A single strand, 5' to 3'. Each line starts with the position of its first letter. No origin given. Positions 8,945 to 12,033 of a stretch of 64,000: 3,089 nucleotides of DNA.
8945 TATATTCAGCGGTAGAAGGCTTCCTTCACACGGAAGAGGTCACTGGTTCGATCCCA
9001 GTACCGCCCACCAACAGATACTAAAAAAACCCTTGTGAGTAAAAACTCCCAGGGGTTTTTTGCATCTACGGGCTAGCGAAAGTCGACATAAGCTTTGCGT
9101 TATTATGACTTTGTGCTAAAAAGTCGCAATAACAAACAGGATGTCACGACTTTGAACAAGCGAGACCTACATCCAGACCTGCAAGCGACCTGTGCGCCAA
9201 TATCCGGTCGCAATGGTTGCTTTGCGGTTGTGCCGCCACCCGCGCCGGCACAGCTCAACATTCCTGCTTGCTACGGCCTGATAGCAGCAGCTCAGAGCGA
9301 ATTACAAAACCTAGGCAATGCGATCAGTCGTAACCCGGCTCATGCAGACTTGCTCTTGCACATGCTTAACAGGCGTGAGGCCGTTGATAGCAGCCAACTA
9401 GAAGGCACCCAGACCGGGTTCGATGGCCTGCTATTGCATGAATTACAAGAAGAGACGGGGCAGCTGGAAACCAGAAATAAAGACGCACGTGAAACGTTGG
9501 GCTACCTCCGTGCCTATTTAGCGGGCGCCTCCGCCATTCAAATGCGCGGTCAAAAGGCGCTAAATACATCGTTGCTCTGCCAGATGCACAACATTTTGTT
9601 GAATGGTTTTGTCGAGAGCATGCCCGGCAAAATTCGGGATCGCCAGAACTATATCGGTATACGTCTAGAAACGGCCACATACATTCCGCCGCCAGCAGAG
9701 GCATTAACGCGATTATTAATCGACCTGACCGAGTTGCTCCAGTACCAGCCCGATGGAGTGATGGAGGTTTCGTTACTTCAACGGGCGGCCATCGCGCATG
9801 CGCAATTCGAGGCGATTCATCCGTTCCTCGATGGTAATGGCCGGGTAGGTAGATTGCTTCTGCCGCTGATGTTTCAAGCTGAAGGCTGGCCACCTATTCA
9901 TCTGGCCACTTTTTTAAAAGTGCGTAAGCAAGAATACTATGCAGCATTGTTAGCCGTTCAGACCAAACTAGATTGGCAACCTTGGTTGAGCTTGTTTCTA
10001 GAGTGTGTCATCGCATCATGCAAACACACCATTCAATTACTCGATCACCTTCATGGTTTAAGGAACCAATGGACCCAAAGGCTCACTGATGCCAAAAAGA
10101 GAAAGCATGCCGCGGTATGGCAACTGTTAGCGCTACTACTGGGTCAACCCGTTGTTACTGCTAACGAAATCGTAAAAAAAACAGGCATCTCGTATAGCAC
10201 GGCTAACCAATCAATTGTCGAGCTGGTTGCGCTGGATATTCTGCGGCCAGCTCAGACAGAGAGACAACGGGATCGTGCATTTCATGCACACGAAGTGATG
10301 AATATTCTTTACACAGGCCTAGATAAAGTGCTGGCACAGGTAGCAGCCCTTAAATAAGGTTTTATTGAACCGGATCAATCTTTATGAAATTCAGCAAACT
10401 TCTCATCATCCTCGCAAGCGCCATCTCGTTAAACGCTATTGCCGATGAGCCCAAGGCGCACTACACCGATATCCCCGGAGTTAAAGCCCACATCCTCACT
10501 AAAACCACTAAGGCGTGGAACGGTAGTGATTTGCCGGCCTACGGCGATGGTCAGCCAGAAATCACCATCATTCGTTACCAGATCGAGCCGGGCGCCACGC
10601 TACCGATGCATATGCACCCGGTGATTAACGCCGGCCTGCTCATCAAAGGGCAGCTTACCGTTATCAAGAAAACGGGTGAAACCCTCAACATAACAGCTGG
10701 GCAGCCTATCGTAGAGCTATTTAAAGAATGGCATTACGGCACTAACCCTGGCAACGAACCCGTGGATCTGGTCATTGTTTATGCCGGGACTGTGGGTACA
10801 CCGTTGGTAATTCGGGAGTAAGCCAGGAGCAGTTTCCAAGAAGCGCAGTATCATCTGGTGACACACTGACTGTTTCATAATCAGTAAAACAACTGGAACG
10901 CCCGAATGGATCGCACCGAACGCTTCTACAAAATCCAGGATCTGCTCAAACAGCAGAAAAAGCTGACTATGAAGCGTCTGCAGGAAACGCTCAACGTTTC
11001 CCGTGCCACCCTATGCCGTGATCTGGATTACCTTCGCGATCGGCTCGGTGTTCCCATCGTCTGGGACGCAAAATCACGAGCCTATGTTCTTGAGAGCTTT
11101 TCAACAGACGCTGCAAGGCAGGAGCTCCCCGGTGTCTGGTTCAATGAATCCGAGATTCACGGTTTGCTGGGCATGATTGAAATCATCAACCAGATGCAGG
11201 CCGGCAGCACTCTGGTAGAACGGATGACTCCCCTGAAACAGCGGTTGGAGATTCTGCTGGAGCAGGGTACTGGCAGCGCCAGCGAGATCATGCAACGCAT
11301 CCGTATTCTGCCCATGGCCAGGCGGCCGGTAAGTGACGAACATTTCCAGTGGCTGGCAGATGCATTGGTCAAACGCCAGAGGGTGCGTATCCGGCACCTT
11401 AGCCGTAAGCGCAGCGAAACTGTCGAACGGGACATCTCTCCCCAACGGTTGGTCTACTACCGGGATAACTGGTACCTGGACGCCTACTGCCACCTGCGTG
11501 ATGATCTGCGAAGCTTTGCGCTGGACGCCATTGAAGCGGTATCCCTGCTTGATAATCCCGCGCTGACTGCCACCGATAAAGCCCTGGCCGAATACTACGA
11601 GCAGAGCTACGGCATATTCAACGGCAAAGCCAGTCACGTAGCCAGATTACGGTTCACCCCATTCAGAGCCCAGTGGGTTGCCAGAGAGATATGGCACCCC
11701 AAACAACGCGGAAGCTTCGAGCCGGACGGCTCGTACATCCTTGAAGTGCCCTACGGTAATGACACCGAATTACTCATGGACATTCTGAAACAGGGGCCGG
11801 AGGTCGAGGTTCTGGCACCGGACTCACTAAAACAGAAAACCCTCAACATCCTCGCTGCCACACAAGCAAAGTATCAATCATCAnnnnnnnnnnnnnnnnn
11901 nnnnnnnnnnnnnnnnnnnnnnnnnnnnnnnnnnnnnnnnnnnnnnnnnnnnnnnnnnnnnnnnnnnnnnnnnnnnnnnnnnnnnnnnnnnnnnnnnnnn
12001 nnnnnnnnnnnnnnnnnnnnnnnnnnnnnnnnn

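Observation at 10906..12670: WYL regulator coupled to two unnamed Cys-rich genes directly upstream of a type I R-M operon: candidate new regulated defence/DNA-stress module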

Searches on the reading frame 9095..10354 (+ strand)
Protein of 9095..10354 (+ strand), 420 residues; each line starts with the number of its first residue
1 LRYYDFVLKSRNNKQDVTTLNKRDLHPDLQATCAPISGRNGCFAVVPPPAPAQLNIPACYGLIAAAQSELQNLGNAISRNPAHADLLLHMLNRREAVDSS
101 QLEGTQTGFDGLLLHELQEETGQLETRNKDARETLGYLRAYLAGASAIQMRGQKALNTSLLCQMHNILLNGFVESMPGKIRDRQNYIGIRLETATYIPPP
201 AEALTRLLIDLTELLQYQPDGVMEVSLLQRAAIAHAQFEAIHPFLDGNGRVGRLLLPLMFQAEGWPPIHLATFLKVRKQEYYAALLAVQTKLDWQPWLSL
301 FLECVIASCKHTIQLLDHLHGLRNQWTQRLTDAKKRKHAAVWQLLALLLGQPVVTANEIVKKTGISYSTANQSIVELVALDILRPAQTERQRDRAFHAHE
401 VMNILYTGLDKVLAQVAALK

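Call 3: search_protein_families(library=pfam, proteins=[window:9095-10354:+], max_evalue=0.1)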
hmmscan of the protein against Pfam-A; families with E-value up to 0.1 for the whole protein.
window:9095-10354:+ (420 aa): 7 families
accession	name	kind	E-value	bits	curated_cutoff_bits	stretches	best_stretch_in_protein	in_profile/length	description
PF02661.23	Fic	-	1.9e-17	64.3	24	1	156-258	2-91/93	Fic/DOC family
PF13784.11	Fic_N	-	3.7e-15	56.2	26.7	1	62-144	3-80/82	Fic/DOC family N-terminal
PF12802.13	MarR_2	-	1.9e-05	25.1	27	1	341-386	7-53/61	MarR family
PF13412.12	HTH_24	-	0.033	14.2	21.9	1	343-381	7-45/48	Winged helix-turn-helix DNA-binding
PF01978.25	TrmB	-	0.046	14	25.6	0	346-382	15-51/68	Sugar-specific transcriptional regulator TrmB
PF08279.18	HTH_11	-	0.068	13.5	25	0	343-377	4-39/55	HTH domain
PF11972.14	HTH_13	-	0.095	13.2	26.1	0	343-377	3-37/54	HTH DNA binding domain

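Call 4: search_protein_families(library=padloc, proteins=[window:9095-10354:+], max_evalue=0.1)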
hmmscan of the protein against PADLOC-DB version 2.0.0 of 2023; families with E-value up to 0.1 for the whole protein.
window:9095-10354:+ (420 aa): 11 families
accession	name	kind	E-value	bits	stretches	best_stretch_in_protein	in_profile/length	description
PDLC03963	SoFic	-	1e-82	276.4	1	45-405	9-358/361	-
PDLC04839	PDC-S04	-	2.6e-15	54.6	1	149-289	52-187/205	-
PDLC04966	PDC-S24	-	2.9e-15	54.1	1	146-264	221-340/497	-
PDLC04840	PDC-S04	-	9.9e-15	52.9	1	150-262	68-176/227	-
PDLC04836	PDC-S04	-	3.8e-14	50.5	1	124-291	61-215/244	-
PDLC04837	PDC-S04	-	1.8e-09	35.2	1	154-301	83-220/234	-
PDLC04838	PDC-S04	-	4.2e-07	28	1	154-305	61-202/209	-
PDLC04841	PDC-S04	-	0.00017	19.3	1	236-288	204-253/292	-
PDLC04842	PDC-S04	-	0.00083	17.1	1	238-285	108-152/202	-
PDLC01438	Csa3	-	0.0055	14.8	1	340-396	149-199/305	"CAS-I,CAS-II,CAS-III,CAS-IV,CAS-V,CAS-VI; associated_signaling"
PDLC02933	PRTase_III-A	-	0.025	12.2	1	294-384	247-327/368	-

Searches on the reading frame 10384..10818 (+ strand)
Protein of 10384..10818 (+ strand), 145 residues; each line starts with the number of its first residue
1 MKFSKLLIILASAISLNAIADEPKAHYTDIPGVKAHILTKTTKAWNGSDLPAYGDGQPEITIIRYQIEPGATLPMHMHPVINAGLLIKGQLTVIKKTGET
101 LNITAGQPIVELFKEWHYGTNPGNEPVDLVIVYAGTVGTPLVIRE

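Call 3: search_protein_families(library=pfam, proteins=[window:10384-10818:+], max_evalue=0.1)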
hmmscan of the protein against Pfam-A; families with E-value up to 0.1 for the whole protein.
window:10384-10818:+ (145 aa): 2 families
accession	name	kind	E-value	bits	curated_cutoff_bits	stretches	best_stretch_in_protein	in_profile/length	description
PF07883.17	Cupin_2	-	3.9e-09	36.5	27.2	1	65-133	3-70/70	Cupin domain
PF00190.28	Cupin_1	-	0.076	13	22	1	42-94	17-68/151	Cupin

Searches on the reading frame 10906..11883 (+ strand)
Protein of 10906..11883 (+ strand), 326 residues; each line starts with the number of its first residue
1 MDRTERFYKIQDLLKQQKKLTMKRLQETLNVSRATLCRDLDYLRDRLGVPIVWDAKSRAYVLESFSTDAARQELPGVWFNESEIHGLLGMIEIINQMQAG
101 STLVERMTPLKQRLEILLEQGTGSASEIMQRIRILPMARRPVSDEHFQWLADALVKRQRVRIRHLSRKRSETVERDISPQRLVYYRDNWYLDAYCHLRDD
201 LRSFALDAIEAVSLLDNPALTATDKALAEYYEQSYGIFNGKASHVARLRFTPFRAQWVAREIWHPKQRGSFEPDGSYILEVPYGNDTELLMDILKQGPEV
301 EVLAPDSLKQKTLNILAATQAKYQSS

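Call 3: search_protein_families(library=pfam, proteins=[window:10906-11883:+], max_evalue=0.1)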
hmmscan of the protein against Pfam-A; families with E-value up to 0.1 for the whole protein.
window:10906-11883:+ (326 aa): 8 families
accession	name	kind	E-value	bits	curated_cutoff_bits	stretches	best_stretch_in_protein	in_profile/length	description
PF13280.12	WYL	-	1.9e-20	73.1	21.8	1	145-212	1-68/70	WYL domain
PF25583.1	WCX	-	2.2e-14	54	23.9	1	244-317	3-73/76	WCX domain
PF08279.18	HTH_11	-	6.6e-08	32.8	25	1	9-52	4-47/55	HTH domain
PF08220.18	HTH_DeoR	-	3.2e-06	27.2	21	1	8-44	3-39/57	DeoR-like helix-turn-helix domain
PF21476.4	PF0610-like_N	-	0.002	18.8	33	0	9-42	5-37/50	PF0610-like, N-terminal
PF05043.19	Mga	-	0.015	16.3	21.1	1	9-47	20-58/87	Mga helix-turn-helix domain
PF01316.27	Arg_repressor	-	0.058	13.6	27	0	1-43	1-48/70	Arginine repressor, DNA binding domain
PF25213.1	HVO_A0261_N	-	0.06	13.7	35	0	19-46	24-51/86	HVO_A0261 N-terminal domain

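Call 4: search_protein_families(library=padloc, proteins=[window:10906-11883:+], max_evalue=0.1)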
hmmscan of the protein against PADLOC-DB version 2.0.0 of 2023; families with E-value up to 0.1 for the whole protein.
window:10906-11883:+ (326 aa): 7 families
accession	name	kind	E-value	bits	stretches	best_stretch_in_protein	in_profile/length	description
PDLC01457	WYL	-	8.8e-37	124.9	1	3-308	2-229/229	"CAS-I,CAS-II,CAS-III,CAS-IV,CAS-V,CAS-VI; associated_signaling"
PDLC01652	WYL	-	3.8e-33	113.1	1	141-316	14-158/162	"CAS-I,CAS-II,CAS-III,CAS-IV,CAS-V,CAS-VI; associated_signaling"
PDLC01766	Cas3c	-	4.5e-19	66.2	1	3-311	6-304/1009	-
PDLC03787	RTasWYL-YodC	-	3.4e-05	21.1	1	170-216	301-351/354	DRT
PDLC01484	WYL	-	0.00083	16.6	1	277-323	390-436/437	"CAS-I,CAS-II,CAS-III,CAS-IV,CAS-V,CAS-VI; associated_signaling"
PDLC01510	WYL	-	0.00083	16.6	1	277-323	390-436/437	"CAS-I,CAS-II,CAS-III,CAS-IV,CAS-V,CAS-VI; associated_signaling"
PDLC01720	Csa3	-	0.0072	14.9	0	9-60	29-86/118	Csa3_1_CAS-I-II-III-IV-V-VI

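Call 5: search_protein_families(library=ncbifam, proteins=[window:10906-11883:+], max_evalue=0.1)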
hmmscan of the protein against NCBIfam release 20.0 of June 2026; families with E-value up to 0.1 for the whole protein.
window:10906-11883:+ (326 aa): 14 families
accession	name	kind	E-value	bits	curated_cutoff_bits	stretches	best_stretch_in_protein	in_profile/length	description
NF007720.0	PRK10411.1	equivalog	0.0004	19.8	259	1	4-45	3-44/243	L-fucose operon activator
NF041397.1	TranRegGlpR_Halo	equivalog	0.0015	18.2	300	1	4-46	4-46/253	HTH-type transcriptional regulator GlpR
NF010034.0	PRK13509.1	equivalog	0.002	17.5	244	1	1-45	1-45/251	HTH-type transcriptional regulator UlaR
NF007366.0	PRK09863.1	equivalog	0.0025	16.3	426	1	5-64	4-63/586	putative frv operon regulatory protein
NF007297.0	PRK09775.1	equivalog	0.004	16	401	1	9-64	6-58/446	type II toxin-antitoxin system HipA family toxin YjjJ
NF033788.1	HTH_metalloreg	subfamily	0.0041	16.9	55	1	9-45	15-51/77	metalloregulator ArsR/SmtB family transcription factor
NF053736.1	AcpB_EbpR_MafR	subfamily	0.0072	15.6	130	1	11-48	13-50/481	AcpB/EbpR/MafR family transcriptional regulator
TIGR03985.1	TIGR03985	hypoth_equivalog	0.011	15.4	60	0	277-324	202-249/249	TIGR03985 family CRISPR-associated protein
NF053704.1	TransRegCcpNBacil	equivalog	0.015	14.6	260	1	3-43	3-43/208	transcriptional regulator CcpN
NF007961.0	PRK10681.1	equivalog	0.044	13.2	244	1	3-43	5-45/252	DNA-binding transcriptional repressor DeoR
NF053606.1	Sta1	subfamily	0.048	13.8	80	0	10-43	25-58/100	Sta1 family transcriptional regulator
NF008154.0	PRK10906.1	equivalog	0.051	12.9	331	1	1-46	1-46/252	DeoR/GlpR family transcriptional regulator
NF002880.0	PRK03341.1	equivalog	0.069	12.8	200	0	3-43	15-60/170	arginine repressor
NF005061.0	PRK06474.1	equivalog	0.097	12.6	121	0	6-60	13-68/178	hypothetical protein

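Call 6: search_protein_families(library=phrogs, proteins=[window:10906-11883:+], max_evalue=0.1)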
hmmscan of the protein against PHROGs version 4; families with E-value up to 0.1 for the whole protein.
window:10906-11883:+ (326 aa): 3 families
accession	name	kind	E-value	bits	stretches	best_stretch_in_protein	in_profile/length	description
phrog_13105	-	unknown function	2.5e-19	70.8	1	3-220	3-220/239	-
phrog_14147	-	transcription regulation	0.00059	20.4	1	1-45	3-47/256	transcriptional regulator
phrog_6785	-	unknown function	0.056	13.3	1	155-218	35-93/396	-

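Call 69: search_solved_structures(query=window:10906-11883:+, max_evalue=0.001, show_alignments=1)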
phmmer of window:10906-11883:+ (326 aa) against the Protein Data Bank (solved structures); distinct sequences matched with E-value up to 0.001: 11.
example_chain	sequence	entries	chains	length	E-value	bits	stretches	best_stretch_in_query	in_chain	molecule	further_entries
6sj9_A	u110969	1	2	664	2.5e-17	66.7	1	77-324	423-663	Proteasome accessory factor B/C (PafBC)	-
7p5x_AX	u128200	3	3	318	2.8e-11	46.9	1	156-315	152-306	PafC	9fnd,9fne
7tzv_A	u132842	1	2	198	3.5e-10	43.3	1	171-313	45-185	WYL domain-containing protein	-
7u02_B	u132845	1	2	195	3.7e-10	43.2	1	172-313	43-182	WYL domain-containing protein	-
9cu3_B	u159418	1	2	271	7.8e-10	42.1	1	171-313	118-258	WYL domain-containing protein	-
9pfq_Q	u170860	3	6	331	1.3e-09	41.5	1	171-313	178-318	WYL domain-containing protein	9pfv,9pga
8tp8_A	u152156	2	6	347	1.4e-09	41.3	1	171-313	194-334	DeoR-family transcriptional regulator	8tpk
7p5x_AY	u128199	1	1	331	7.9e-05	25.7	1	38-221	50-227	Transcriptional regulator-like protein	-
9fnd_X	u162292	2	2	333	8e-05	25.7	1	38-221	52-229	Transcriptional regulator-like protein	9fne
7tb6_A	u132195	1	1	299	0.00042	23.3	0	140-212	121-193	S. maltophilia CapW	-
7t8k_A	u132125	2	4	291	0.00072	22.5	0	142-214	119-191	BrxR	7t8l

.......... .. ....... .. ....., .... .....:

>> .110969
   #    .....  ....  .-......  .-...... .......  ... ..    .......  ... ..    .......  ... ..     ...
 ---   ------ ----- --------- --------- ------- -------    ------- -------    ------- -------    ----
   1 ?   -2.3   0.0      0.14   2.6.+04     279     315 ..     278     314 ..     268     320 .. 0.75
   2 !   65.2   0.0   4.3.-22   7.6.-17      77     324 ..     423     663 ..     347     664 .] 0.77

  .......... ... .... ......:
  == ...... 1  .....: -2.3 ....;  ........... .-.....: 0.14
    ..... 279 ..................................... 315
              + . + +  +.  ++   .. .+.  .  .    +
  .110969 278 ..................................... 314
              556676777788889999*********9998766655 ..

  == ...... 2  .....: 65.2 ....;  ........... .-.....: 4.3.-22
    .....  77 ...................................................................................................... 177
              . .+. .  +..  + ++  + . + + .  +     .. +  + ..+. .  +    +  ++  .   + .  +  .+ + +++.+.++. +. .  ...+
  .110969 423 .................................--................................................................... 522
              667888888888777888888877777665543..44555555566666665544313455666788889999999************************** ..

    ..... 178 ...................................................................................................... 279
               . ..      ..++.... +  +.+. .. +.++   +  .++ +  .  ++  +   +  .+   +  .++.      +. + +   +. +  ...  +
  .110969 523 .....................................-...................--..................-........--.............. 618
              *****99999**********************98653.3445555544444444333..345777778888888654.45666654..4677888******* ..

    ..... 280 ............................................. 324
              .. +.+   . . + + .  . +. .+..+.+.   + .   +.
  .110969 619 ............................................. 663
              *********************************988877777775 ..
